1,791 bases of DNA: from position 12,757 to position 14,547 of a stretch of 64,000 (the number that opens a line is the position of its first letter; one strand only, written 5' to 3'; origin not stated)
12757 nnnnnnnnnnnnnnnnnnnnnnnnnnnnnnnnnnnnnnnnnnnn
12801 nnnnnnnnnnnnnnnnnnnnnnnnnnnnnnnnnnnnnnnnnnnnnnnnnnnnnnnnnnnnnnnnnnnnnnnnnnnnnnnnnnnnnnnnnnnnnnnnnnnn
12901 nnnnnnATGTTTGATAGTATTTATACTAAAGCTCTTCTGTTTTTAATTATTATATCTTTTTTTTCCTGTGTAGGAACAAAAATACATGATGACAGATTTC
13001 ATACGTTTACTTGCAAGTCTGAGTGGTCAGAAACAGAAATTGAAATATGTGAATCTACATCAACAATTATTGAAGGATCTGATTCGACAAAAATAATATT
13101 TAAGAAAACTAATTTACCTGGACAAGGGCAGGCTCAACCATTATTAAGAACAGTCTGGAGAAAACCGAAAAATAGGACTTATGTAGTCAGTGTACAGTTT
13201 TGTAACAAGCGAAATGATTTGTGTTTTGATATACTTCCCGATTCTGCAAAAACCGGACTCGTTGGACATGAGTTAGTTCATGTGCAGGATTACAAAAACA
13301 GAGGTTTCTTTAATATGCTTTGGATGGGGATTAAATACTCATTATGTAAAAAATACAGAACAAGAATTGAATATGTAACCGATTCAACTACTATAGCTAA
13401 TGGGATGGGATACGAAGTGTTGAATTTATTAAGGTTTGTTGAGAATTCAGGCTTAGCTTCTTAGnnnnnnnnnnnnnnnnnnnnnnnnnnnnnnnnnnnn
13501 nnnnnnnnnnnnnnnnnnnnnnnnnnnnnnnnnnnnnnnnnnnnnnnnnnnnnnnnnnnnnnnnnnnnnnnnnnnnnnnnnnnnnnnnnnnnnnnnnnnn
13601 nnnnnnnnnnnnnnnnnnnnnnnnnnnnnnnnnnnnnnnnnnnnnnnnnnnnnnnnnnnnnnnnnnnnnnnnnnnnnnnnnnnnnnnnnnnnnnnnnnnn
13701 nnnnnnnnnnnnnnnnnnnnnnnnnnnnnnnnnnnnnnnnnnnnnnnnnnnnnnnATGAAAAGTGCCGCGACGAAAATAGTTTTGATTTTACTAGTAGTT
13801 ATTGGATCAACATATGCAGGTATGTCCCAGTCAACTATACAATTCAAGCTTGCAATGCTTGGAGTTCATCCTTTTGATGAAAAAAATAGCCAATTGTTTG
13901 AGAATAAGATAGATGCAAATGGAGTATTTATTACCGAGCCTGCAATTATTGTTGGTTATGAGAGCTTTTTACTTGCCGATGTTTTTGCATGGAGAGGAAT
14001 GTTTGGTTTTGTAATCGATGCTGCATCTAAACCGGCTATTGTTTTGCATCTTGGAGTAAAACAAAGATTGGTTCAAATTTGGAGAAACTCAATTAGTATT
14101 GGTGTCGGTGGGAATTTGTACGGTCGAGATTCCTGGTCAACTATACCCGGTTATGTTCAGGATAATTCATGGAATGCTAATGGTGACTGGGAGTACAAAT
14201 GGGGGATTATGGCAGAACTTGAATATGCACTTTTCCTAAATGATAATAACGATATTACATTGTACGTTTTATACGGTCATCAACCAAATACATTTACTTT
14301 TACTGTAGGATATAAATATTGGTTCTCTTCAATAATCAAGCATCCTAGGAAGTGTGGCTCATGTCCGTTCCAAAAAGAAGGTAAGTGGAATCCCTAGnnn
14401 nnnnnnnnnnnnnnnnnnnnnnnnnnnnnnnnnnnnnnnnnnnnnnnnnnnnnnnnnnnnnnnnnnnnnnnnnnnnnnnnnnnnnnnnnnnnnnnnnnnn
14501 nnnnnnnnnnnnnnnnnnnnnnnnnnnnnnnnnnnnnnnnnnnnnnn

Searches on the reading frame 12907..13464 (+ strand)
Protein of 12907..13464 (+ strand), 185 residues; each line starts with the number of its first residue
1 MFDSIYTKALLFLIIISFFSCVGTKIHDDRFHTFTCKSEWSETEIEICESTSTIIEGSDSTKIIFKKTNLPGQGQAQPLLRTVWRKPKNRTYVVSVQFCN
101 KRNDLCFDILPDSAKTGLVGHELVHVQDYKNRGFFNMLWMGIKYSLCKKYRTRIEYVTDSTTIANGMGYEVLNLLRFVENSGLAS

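Call 44: find_encoding_contigs(protein=window:12907-13464:+, flank=10000, max_places=6)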
Protein window:12907-13464:+ (185 aa): no gene with exactly this product is on record in the collection.

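Call 66: search_protein_families(library=pfam, proteins=[window:12907-13461:+], max_evalue=0.00001)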
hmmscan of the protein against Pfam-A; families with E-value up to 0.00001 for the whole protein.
window:12907-13461:+ (185 aa): 0 families

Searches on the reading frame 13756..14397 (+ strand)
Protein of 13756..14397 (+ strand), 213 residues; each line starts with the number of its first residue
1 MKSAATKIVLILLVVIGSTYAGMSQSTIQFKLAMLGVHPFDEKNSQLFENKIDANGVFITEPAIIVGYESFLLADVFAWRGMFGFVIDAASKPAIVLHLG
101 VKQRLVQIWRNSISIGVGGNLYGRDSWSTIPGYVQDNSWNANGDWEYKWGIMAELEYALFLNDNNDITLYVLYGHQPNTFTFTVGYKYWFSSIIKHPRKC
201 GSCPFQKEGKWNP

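Call 50: find_encoding_contigs(protein=window:13756-14397:+, flank=10000, max_places=4)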
Protein window:13756-14397:+ (213 aa): no gene with exactly this product is on record in the collection.

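Call 66: search_protein_families(library=pfam, proteins=[window:13756-14394:+], max_evalue=0.00001)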
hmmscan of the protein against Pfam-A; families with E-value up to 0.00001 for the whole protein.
window:13756-14394:+ (213 aa): 0 families
